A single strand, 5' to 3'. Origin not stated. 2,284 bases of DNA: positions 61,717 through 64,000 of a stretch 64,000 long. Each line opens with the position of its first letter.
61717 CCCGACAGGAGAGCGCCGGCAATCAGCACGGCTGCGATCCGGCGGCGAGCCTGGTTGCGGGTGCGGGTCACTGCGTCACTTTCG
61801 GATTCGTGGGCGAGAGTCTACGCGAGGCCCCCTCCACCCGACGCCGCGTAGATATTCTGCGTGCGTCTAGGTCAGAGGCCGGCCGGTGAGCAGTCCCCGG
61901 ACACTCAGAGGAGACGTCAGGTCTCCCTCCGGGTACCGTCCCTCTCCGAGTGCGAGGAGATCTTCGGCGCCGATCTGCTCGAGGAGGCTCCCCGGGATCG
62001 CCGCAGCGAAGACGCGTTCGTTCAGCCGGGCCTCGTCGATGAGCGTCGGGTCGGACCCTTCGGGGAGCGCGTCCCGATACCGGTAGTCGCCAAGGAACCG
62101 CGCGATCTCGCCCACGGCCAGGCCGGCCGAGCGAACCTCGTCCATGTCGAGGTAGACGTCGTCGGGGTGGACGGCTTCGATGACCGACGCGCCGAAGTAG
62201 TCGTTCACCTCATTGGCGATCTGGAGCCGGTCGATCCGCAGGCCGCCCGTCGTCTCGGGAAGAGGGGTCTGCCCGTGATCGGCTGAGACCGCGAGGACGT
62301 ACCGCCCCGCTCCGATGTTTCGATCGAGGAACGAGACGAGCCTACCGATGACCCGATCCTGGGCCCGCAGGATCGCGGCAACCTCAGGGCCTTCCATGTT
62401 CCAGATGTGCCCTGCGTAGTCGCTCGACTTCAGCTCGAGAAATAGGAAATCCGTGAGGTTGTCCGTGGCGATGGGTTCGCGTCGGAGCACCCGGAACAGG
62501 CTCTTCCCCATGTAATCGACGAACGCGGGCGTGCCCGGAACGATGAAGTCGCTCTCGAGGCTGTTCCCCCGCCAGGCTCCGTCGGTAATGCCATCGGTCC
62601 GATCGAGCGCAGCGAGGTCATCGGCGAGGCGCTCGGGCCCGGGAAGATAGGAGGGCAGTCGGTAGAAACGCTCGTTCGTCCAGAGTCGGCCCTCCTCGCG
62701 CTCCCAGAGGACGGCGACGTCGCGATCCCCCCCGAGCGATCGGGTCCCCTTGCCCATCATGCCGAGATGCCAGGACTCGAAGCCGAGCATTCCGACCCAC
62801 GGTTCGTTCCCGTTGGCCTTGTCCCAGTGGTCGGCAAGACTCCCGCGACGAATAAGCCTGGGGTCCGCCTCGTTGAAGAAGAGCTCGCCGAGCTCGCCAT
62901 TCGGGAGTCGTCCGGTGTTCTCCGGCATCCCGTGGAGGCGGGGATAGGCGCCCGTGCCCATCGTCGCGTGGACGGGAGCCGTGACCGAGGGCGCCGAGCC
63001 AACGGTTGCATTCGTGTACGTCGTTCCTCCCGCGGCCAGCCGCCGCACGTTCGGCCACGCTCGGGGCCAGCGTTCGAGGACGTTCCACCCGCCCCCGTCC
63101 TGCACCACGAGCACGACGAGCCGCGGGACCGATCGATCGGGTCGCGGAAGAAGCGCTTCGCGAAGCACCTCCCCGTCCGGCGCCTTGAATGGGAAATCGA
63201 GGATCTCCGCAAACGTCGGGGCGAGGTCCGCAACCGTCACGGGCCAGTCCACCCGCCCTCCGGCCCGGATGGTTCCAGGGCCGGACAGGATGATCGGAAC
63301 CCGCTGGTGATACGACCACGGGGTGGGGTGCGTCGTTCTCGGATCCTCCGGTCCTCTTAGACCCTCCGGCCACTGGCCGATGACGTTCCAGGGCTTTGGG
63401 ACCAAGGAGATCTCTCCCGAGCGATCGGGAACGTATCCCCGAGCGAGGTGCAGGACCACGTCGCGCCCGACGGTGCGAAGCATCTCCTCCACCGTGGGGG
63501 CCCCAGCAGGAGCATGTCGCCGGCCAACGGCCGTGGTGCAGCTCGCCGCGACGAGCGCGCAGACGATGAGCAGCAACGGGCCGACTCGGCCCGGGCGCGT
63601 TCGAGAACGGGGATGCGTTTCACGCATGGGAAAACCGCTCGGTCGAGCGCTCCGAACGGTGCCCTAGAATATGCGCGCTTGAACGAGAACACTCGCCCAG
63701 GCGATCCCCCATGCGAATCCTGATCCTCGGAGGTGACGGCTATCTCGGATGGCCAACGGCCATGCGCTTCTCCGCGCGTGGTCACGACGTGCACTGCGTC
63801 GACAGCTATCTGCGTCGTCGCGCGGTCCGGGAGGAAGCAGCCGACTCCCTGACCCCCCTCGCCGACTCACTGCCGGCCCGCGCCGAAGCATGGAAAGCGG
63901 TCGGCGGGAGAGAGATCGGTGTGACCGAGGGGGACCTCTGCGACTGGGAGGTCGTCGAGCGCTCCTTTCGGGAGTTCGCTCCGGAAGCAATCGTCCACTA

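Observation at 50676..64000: Candidate phosphate-limitation membrane-lipid remodelling and phosphoester-scavenging island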

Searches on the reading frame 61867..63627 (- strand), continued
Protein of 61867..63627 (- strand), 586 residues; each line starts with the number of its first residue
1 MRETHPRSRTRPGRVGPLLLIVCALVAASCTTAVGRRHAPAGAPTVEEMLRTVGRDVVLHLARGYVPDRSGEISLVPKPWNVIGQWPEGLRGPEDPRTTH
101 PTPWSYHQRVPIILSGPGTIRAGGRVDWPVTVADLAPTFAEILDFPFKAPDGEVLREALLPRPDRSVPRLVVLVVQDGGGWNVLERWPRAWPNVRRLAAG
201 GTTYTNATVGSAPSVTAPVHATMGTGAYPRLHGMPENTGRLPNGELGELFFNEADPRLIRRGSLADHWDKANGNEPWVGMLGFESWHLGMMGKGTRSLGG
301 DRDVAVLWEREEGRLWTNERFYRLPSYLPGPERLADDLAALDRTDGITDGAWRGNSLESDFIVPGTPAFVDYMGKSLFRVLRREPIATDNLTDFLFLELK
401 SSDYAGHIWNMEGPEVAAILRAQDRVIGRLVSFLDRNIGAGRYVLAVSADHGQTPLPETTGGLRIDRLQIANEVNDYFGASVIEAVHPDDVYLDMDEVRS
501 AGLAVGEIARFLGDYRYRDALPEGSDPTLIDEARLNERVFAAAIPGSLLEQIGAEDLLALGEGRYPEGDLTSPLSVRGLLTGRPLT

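Call 86: find_homologous_proteins(query=L002:4655-5701:-, max_evalue=1e-20)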
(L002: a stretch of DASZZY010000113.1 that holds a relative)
Query L002:4655-5701:- (348 aa): 1812 proteins with E <= 1e-20 among 8000 candidates; the best 120 are listed.
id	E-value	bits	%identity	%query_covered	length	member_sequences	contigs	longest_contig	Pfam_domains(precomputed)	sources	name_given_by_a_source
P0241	3.2e-219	744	100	100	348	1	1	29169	PF00535.33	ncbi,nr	ncbi:MAG TPA: glycosyltransferase [Actinomycetota bacterium]|nr:glycosyltransferase [Actinomycetota 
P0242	5.1e-201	685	90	100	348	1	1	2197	PF00535.33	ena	-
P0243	2.1e-193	660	87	100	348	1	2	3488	PF00535.33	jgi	jgi:hypothetical protein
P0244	3.5e-192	656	86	100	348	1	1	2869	PF00535.33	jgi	jgi:hypothetical protein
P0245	1.3e-188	644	86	100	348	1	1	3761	PF00535.33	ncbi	ncbi:MAG: glycosyltransferase family 2 protein [Actinomycetota bacterium]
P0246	5.0e-186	635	84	100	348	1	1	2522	PF00535.33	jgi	jgi:hypothetical protein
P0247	5.4e-185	632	85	97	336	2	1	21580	PF00535.33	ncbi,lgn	-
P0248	2.9e-181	620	82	100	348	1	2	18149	PF00535.33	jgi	jgi:hypothetical protein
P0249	5.0e-181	619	82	100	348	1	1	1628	PF00535.33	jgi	jgi:hypothetical protein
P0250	2.0e-180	617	83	100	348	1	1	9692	PF00535.33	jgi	jgi:hypothetical protein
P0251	3.3e-180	616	82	100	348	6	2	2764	PF00535.33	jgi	jgi:hypothetical protein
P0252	3.6e-179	613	82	100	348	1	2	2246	PF00535.33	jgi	jgi:hypothetical protein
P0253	1.7e-178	611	80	100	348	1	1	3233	PF00535.33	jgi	jgi:hypothetical protein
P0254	1.3e-177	608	81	100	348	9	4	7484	PF00535.33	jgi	jgi:hypothetical protein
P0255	1.5e-177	608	81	100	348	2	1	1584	PF00535.33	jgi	jgi:hypothetical protein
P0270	2.4e-175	600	80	100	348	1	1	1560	PF10066.15,PF00535.33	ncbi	-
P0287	2.1e-173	594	78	100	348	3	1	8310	PF10066.15,PF00535.33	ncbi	ncbi:MAG: glycosyltransferase family 2 protein [Actinomycetota bacterium]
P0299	1.8e-171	588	78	100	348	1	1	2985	PF10066.15,PF00535.33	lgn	-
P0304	3.3e-171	587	78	100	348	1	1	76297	PF00535.33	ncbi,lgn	ncbi:MAG: glycosyltransferase family 2 protein [Actinomycetota bacterium]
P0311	1.0e-170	585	77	100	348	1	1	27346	PF10066.15,PF00535.33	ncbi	ncbi:MAG: glycosyltransferase family 2 protein [Actinomycetota bacterium]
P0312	1.3e-170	585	77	100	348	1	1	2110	PF10066.15,PF00535.33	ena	-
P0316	5.7e-170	583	77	100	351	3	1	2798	PF10066.15,PF00535.33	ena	-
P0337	3.3e-167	574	76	100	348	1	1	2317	PF10066.15,PF00535.33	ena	-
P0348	7.8e-166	569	75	100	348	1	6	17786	PF10066.15,PF00535.33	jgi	jgi:hypothetical protein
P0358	7.0e-165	566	74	100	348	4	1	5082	PF10066.15,PF00535.33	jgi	jgi:hypothetical protein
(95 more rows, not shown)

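Call 87: find_encoding_contigs(protein=P0304, flank=10000, max_places=2)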
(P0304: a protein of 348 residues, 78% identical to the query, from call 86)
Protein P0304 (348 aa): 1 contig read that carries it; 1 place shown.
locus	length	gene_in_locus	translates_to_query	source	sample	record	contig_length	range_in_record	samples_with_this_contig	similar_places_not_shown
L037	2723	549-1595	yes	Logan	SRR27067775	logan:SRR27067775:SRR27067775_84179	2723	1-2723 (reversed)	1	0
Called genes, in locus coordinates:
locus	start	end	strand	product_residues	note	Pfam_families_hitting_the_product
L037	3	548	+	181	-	?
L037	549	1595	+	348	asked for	PF00535:Glycos_transf_2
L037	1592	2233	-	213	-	PF02581:TMP-TENI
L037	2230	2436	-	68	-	PF02597:ThiS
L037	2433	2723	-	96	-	?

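Call 90: search_protein_families(library=ncbifam, proteins=[P0304], max_evalue=0.00001)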
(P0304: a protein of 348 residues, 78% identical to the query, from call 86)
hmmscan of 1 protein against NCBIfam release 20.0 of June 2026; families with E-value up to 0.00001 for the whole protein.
P0304 (348 aa): 5 families
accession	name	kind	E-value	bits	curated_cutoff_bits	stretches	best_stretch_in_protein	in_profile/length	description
TIGR04182.1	glyco_TIGR04182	equivalog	6.9e-29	101.1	325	1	126-343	3-215/293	S-layer glycoprotein N-glycosyltransferase AglJ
NF058614.1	PPMAGASynPpgS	equivalog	5.8e-23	81.5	370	1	127-318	4-196/226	polyprenyl-phospho-N-acetylgalactosaminyl synthase PpgS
NF041391.1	DPhHxTase_Halo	equivalog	2e-22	79.3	375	1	131-346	3-209/213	dolichyl-phosphate hexose transferase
NF010496.0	PRK13915.1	equivalog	2.9e-09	36.4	262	1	120-180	28-90/307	glucosyl-3-phosphoglycerate synthase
TIGR03469.1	HpnB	hypoth_equivalog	3.9e-06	26.2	379.25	0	124-236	45-169/386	hopene-associated glycosyltransferase HpnB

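Call 92: search_protein_families(library=pfam, proteins=[L037:549-1595:+], max_evalue=0.01)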
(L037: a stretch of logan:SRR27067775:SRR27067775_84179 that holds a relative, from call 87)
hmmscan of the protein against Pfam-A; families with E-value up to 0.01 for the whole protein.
L037:549-1595:+ (348 aa): 2 families
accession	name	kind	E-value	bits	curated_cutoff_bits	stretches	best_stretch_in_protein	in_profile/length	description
PF00535.33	Glycos_transf_2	-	2.3e-16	60.6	23.3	1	127-286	2-165/168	Glycosyl transferase family 2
PF10066.14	DUF2304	-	0.0012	19.5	25.5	1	5-103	3-97/106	Uncharacterized conserved protein (DUF2304)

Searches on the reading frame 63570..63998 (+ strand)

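Call 6: search_protein_families(library=pfam, proteins=[window:63570-63998:+], max_evalue=0.01)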
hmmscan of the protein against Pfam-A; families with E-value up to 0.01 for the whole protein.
window:63570-63998:+ (143 aa): 4 families
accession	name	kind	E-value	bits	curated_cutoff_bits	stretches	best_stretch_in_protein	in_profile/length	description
PF01370.27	Epimerase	-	3.8e-07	30.2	20.9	1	50-143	1-70/240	NAD dependent epimerase/dehydratase family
PF03721.20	UDPG_MGDP_dh_N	-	0.00022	21.3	27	1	48-79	1-31/187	UDP-glucose/GDP-mannose dehydrogenase family, NAD binding domain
PF04321.23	RmlD_sub_bind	-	0.0014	18.2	27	1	48-143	1-57/287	RmlD substrate binding domain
PF16363.11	GDP_Man_Dehyd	-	0.0039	17.1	27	1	51-143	1-81/332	GDP-mannose 4,6 dehydratase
